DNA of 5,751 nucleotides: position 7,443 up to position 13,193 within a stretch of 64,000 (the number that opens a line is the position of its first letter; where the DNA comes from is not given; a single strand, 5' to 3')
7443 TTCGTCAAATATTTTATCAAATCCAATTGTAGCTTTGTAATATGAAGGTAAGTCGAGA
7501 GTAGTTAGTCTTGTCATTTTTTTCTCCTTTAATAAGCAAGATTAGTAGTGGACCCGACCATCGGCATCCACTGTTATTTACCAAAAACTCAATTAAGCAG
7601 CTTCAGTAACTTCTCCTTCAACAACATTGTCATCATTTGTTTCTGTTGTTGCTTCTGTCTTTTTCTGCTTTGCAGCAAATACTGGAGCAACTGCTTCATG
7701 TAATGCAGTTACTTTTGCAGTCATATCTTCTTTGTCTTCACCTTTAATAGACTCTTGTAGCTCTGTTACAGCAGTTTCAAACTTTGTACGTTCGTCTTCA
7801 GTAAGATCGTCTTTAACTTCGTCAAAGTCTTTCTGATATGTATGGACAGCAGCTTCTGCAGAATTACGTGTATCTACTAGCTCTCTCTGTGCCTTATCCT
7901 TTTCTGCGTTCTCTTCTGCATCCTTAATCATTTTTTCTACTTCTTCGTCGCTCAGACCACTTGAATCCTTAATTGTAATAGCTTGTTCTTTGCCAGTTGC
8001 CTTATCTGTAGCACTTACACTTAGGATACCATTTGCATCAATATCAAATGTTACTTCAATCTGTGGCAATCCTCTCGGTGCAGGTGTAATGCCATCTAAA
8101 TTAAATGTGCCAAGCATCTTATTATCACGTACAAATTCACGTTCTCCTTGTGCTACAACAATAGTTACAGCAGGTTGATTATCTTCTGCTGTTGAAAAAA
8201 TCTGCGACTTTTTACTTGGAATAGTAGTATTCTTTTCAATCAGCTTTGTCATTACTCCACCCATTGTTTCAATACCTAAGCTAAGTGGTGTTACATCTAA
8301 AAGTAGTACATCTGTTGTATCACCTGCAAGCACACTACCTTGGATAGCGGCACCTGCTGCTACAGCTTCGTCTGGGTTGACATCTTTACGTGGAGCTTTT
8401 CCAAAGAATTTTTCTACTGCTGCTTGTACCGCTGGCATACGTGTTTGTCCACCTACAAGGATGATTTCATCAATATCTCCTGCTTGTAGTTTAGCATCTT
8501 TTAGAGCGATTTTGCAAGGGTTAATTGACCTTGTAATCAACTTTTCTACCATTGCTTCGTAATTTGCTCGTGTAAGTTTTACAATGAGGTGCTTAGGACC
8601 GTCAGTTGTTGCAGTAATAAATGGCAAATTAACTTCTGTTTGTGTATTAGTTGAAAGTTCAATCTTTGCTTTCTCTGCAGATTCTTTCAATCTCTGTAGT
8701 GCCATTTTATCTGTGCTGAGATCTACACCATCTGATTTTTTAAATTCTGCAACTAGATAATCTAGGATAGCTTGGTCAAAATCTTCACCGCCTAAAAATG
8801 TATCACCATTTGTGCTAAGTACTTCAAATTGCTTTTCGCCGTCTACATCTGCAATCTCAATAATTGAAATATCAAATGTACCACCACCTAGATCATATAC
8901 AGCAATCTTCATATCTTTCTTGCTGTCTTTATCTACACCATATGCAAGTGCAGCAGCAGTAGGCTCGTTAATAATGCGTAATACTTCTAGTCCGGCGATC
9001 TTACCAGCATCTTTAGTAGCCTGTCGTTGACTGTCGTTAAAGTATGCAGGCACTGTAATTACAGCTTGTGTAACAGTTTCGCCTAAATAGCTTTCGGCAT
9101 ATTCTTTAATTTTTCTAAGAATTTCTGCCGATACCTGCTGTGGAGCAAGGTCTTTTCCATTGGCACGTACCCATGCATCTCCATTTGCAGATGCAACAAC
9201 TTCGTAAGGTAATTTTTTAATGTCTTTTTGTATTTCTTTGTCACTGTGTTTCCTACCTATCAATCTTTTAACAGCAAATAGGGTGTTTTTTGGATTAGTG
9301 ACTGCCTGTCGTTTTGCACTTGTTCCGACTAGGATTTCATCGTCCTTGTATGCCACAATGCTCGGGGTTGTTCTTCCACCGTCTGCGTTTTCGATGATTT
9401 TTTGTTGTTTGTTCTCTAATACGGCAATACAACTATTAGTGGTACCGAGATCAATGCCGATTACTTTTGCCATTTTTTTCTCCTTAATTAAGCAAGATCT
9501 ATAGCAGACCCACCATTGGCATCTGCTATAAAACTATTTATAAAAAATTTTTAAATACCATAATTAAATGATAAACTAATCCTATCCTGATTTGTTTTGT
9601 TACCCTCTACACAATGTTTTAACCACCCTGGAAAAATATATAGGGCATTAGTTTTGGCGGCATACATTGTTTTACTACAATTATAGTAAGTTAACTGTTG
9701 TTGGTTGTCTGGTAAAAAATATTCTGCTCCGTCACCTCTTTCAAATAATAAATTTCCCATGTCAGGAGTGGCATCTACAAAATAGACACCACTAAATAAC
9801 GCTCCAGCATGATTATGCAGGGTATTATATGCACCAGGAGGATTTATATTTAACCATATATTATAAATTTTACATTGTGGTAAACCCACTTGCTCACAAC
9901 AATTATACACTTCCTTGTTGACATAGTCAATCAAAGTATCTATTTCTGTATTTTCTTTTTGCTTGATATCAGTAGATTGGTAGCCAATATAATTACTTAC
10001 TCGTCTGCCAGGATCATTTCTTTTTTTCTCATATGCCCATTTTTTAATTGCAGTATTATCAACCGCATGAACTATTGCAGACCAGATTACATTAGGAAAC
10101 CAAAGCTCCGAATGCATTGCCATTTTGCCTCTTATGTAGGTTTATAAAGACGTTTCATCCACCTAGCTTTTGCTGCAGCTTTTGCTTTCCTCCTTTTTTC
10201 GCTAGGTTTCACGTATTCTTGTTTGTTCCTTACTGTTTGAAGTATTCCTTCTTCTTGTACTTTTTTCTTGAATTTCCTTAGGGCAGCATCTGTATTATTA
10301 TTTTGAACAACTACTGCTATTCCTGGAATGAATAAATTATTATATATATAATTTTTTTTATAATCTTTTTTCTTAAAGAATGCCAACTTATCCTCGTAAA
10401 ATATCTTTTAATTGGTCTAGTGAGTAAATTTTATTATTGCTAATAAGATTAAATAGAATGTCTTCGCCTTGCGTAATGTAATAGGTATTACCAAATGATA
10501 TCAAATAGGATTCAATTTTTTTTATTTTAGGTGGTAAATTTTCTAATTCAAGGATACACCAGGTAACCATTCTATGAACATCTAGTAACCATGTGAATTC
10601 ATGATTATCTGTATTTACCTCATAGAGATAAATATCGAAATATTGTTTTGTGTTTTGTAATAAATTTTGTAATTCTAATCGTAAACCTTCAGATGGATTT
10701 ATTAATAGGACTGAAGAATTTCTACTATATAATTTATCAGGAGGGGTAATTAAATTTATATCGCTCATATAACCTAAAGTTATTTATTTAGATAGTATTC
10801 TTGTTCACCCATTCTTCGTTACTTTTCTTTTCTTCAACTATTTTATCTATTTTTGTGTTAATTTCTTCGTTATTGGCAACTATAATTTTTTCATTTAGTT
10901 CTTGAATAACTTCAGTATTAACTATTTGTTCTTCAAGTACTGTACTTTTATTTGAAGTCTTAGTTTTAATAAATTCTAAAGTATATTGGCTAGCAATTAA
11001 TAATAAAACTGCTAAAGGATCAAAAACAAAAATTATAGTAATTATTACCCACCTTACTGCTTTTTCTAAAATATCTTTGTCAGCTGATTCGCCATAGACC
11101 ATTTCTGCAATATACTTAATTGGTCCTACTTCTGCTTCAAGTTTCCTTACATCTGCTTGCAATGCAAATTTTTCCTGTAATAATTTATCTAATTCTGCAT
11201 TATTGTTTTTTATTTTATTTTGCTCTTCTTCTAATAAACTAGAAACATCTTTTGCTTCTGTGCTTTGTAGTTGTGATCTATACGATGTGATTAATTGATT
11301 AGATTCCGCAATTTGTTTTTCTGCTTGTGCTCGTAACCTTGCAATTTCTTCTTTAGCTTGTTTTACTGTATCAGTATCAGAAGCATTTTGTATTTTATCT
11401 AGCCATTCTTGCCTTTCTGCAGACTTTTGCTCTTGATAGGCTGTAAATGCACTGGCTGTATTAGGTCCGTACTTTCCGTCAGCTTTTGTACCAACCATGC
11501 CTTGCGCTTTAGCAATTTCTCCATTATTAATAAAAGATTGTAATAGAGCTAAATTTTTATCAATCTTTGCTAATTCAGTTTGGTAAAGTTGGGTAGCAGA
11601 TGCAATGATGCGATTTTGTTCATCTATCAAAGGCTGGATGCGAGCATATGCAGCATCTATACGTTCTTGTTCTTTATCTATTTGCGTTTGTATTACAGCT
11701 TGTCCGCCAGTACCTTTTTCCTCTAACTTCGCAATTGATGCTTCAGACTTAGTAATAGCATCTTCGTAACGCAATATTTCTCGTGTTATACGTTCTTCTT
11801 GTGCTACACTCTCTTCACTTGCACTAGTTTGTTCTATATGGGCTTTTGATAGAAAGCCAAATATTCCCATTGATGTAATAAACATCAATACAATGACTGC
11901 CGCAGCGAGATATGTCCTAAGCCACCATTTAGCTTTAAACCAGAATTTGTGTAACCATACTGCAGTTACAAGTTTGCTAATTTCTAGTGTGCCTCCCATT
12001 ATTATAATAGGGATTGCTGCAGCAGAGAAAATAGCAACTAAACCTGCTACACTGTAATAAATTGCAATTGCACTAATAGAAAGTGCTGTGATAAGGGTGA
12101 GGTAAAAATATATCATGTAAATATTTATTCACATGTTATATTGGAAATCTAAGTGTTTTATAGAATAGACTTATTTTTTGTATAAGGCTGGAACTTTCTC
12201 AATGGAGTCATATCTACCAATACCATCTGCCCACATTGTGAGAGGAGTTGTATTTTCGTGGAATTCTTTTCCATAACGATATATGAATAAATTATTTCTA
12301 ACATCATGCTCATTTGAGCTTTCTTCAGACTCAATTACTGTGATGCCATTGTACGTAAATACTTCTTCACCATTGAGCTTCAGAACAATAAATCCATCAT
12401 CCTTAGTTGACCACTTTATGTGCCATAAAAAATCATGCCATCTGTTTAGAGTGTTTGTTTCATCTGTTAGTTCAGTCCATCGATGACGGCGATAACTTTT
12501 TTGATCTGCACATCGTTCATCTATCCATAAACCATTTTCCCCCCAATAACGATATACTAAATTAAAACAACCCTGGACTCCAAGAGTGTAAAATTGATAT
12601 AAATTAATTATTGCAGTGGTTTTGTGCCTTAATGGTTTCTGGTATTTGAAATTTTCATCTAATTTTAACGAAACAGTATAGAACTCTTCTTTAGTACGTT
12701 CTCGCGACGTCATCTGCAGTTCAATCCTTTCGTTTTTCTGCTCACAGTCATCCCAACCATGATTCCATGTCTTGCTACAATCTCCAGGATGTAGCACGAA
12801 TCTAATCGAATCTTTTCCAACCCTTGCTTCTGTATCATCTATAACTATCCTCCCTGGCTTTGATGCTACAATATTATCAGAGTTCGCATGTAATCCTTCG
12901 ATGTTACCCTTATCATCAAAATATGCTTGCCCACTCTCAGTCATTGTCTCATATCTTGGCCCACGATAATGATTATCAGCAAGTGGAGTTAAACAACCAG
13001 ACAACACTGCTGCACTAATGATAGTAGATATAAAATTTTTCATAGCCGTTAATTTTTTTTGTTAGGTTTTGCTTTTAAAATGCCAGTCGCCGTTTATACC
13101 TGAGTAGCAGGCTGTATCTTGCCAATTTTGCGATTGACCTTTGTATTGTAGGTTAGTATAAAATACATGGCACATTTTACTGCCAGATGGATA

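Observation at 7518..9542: Twin ROSE-like RNA thermometers on both hsp20 and dnaK, behind late promoters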

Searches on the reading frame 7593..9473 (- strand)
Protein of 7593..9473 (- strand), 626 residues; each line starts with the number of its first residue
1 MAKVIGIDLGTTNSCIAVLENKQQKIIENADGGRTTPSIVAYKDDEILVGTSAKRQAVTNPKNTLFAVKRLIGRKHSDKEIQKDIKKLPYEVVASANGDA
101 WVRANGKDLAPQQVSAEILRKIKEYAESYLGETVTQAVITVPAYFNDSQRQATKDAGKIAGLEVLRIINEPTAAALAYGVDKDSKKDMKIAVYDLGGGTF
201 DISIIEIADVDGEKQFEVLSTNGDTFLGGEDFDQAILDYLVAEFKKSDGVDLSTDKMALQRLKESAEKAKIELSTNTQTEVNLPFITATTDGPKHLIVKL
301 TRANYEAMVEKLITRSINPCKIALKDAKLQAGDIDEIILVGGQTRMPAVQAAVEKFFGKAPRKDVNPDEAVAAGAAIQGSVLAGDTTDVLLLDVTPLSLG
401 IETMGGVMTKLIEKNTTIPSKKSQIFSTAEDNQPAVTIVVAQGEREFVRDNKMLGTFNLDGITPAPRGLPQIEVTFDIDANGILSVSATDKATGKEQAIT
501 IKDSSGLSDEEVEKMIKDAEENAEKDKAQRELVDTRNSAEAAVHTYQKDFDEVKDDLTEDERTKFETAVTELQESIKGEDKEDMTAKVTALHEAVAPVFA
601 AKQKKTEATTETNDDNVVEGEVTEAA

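Call 5: search_protein_families(library=pfam, proteins=[window:7593-9473:-])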
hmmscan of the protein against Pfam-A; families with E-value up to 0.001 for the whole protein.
window:7593-9473:- (626 aa): 2 families
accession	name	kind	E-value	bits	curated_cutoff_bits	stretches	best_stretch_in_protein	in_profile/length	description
PF00012.26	HSP70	-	2.2e-259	862.1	20.6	1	4-600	1-595/599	Hsp70 protein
PF06723.19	MreB_Mbl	-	1.1e-14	54.5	27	1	114-377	73-317/327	MreB/Mbl protein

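Call 15: find_related_loci(query=window:7593-9473:-, collection=viral_contigs, flank=3000)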
Query window:7593-9473:- (626 aa) in viral_contigs; peptide patterns used: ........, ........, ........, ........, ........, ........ (x = any residue, [..] = any of these).
85 stretches matched a pattern; 23 encode a relative of the query (tblastn E <= 1e-3); 22 distinct loci.
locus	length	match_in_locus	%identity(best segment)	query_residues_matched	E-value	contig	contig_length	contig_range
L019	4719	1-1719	98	54-626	0e+0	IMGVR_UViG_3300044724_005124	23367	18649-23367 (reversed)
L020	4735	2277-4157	70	1-624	0e+0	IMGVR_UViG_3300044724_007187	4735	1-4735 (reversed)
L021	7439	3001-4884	68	1-626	0e+0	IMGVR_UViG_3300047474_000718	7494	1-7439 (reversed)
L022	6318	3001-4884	68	1-626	0e+0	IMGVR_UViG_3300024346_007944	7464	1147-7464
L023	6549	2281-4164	68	1-626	0e+0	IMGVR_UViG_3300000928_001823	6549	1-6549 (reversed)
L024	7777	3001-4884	68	1-626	0e+0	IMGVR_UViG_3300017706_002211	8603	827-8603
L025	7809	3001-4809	72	1-603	0e+0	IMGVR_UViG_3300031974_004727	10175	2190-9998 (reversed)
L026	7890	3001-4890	65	1-624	0e+0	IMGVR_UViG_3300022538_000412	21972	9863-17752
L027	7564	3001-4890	65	1-624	0e+0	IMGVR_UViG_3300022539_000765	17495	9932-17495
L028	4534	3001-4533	77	1-511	0e+0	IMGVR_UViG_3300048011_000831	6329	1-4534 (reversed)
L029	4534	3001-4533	77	1-511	0e+0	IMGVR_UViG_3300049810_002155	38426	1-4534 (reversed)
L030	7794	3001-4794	65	1-599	0e+0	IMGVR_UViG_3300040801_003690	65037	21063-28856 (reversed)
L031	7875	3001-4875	61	1-624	0e+0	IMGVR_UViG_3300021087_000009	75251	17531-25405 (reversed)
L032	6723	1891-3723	64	4-624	0e+0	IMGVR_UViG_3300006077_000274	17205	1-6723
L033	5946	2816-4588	62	4-615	0e+0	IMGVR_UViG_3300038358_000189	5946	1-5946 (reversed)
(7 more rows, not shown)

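Call 53: find_related_loci(query=window:7593-9473:-, collection=genome_contigs, flank=1500)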
Query window:7593-9473:- (626 aa) in genome_contigs; peptide patterns used: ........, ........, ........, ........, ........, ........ (x = any residue, [..] = any of these).
600 stretches matched a pattern (row limit reached: there are more); 589 encode a relative of the query (tblastn E <= 1e-3); the best 80 are kept; 80 distinct loci.
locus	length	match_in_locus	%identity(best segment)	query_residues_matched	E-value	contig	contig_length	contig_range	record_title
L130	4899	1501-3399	67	1-624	0e+0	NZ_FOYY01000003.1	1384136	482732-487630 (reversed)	Thiomicrospira sp. ALE5, whole genome shotgun sequence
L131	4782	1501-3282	69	1-594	0e+0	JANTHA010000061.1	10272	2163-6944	MAG: Thiotrichaceae bacterium isolate bin10096 c_000000007279, whole genome shotgun sequence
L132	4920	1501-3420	66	1-624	0e+0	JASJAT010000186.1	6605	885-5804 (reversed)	MAG: Arenicellales bacterium isolate MO_035.B17 MO_035.c_3050, whole genome shotgun sequence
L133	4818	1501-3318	68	1-605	0e+0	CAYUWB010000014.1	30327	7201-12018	MAG TPA_asm: uncultured Candidatus Ruthturnera sp. isolate binchicken_co46_274 genome assembly, contig: NODE_2663_length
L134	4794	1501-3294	69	1-598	0e+0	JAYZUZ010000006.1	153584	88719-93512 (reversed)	MAG: Pseudomonadota bacterium isolate XB_MAG529 DB_MAG529_0006, whole genome shotgun sequence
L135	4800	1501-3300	69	1-599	0e+0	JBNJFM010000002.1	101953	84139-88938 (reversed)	MAG: Pseudomonadota bacterium isolate Y22_60dBSe2.bin.80 NODE_142_length_101953_cov_28.815167, whole genome shotgun sequ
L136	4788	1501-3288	69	1-596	0e+0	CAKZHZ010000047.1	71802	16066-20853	MAG TPA_asm: uncultured Polycyclovorans sp. isolate SRR6145088_bin.25_CONCOCT_v1.1_MAG genome assembly, contig: ERZ10233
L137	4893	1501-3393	66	1-624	0e+0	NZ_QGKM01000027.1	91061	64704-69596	Leucothrix pacifica strain JCM 18388 JCM18388_1__paired__trimmed__paired__contig_27, whole genome shotgun sequence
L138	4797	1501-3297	69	1-598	0e+0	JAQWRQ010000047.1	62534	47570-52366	MAG: Gammaproteobacteria bacterium isolate cluster2_bin.38 k141_531635, whole genome shotgun sequence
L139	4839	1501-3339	67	1-614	0e+0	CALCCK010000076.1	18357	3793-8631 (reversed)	MAG TPA_asm: uncultured Gammaproteobacteria bacterium isolate DRR092712_bin.5_CONCOCT_v1.1_MAG genome assembly, contig: 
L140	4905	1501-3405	66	1-624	0e+0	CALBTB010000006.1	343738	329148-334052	MAG TPA_asm: uncultured Gammaproteobacteria bacterium isolate SRR7515933_bin.16_CONCOCT_v1.1_MAG genome assembly, contig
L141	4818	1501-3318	68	1-605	0e+0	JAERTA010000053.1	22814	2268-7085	MAG: Gammaproteobacteria bacterium isolate BH20 c_000000002033, whole genome shotgun sequence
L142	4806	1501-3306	68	1-602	0e+0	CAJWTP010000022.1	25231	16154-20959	MAG TPA_asm: uncultured Gammaproteobacteria bacterium isolate ERR599004_bin.29_MetaBAT_v2.12.1_MAG genome assembly, cont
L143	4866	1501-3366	67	1-621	0e+0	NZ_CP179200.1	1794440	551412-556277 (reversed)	Pseudothioglobus sp. nBUS_23 chromosome, complete genome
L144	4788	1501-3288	69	1-596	0e+0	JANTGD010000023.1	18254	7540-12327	MAG: Thiotrichales bacterium isolate bin10046 c_000000002830, whole genome shotgun sequence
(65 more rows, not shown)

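Call 81: search_protein_families(library=ncbifam, proteins=[window:7593-9473:-], max_evalue=0.00001)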
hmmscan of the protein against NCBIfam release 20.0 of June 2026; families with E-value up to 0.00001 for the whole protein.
window:7593-9473:- (626 aa): 14 families
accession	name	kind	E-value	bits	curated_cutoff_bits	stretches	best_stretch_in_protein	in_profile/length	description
NF001413.0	PRK00290.1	equivalog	3.4e-295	980.4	648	1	1-624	1-620/625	molecular chaperone DnaK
TIGR02350.1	prok_dnaK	equivalog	1.7e-278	924.9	822.55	1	3-600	1-592/596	molecular chaperone DnaK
NF009947.0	PRK13411.1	equivalog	5.6e-240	797.9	1002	1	1-605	1-602/662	molecular chaperone DnaK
NF009946.0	PRK13410.1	equivalog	2.2e-233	776.3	1019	1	1-619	1-615/669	molecular chaperone DnaK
NF003520.0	PRK05183.1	subfamily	2e-188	627.7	620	1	4-606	21-607/621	Fe-S protein assembly chaperone HscA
TIGR01991.1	HscA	equivalog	2.8e-185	617.3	708.55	1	4-608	1-589/600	Fe-S protein assembly chaperone HscA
NF002399.0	PRK01433.1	equivalog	1.3e-122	410.4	743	1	4-594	21-569/595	Fe-S protein assembly chaperone HscA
NF008673.0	PRK11678.1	equivalog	6e-23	81.4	331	2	116-235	131-258/450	molecular chaperone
NF011660.0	PRK15080.1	equivalog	1.5e-13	50.6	182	1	116-209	76-162/277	ethanolamine utilization protein EutJ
TIGR02529.1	EutJ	subfamily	1.7e-12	47.3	152.1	1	115-210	42-130/239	ethanolamine utilization protein EutJ family protein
NF010540.1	PRK13929.1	exception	9.6e-11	41.3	515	1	111-376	73-321/334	rod-share determining protein MreBH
NF010539.0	PRK13927.1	subfamily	2.9e-10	39.6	293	1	117-372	81-319/339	rod shape-determining protein MreB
TIGR00904.1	mreB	subfamily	4.9e-10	39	365.75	1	135-375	99-322/334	MreB/Mrl family cell shape determining protein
NF053558.1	BeeR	equivalog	1.6e-07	30.7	530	0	4-53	2-47/349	BeeR family actin-like protein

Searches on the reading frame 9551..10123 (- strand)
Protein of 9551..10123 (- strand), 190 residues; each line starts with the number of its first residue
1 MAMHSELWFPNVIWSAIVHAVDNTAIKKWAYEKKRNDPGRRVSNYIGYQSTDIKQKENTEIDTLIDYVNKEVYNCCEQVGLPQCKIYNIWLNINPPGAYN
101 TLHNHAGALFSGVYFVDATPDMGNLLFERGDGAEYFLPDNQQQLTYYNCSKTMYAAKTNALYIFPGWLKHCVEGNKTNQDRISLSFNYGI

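Call 5: search_protein_families(library=pfam, proteins=[window:9551-10123:-])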
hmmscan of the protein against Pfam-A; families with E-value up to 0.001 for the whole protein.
window:9551-10123:- (190 aa): 1 family
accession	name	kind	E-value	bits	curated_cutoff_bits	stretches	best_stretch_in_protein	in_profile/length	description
PF13759.12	2OG-FeII_Oxy_5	-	1e-20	74.4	27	1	89-187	2-101/101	Putative 2OG-Fe(II) oxygenase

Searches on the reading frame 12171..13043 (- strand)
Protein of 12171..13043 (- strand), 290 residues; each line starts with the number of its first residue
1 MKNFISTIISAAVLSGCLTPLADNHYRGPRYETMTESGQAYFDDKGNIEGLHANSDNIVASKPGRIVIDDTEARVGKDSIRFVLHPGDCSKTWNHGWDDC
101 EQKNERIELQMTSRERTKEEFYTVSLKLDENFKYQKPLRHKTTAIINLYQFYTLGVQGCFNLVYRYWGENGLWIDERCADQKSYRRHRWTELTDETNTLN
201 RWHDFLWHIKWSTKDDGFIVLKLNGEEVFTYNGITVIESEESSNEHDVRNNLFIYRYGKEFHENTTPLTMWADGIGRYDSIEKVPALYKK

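Call 65: search_protein_families(library=pfam, proteins=[window:12171-13043:-], max_evalue=0.001)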
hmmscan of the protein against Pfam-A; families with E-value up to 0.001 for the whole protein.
window:12171-13043:- (290 aa): 1 family
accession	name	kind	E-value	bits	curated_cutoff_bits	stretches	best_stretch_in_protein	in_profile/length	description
PF14099.13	Polysacc_lyase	-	6.1e-15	56.1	29.9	1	46-275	4-209/210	Polysaccharide lyase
